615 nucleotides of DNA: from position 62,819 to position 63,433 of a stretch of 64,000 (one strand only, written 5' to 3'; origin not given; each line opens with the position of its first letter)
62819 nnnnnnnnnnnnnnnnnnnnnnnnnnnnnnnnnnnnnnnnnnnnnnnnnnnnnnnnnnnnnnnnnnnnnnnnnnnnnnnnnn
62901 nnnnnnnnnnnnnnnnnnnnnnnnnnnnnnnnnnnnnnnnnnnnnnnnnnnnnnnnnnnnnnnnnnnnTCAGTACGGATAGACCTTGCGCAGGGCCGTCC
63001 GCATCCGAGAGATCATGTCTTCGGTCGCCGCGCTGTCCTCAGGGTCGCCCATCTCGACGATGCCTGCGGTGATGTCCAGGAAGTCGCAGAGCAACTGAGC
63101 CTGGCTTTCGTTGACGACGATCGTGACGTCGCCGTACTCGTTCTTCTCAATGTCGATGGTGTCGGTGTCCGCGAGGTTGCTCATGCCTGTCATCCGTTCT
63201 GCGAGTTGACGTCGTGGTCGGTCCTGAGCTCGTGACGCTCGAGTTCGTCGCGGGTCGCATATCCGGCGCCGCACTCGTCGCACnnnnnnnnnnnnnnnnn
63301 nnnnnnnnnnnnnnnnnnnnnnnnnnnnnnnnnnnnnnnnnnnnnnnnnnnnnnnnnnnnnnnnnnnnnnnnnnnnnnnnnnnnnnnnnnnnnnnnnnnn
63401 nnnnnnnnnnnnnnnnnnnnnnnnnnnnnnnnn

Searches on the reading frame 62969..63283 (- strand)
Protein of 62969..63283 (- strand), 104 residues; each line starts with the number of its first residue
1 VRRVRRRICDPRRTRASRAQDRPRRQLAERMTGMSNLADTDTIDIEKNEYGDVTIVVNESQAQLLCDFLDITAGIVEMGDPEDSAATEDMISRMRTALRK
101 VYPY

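Call 16: search_protein_families(library=phrogs, proteins=[window:62969-63283:-], max_evalue=0.01)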
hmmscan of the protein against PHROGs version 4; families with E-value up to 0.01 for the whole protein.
window:62969-63283:- (104 aa): 0 families

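Call 59: search_protein_families(library=pfam, proteins=[window:62969-63283:-], max_evalue=0.05)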
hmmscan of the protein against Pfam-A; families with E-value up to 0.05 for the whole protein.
window:62969-63283:- (104 aa): 1 family
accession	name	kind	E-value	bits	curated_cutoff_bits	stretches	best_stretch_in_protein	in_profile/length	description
PF09938.14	DUF2170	-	0.049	13.8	27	0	39-69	30-60/137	Uncharacterized protein conserved in bacteria (DUF2170)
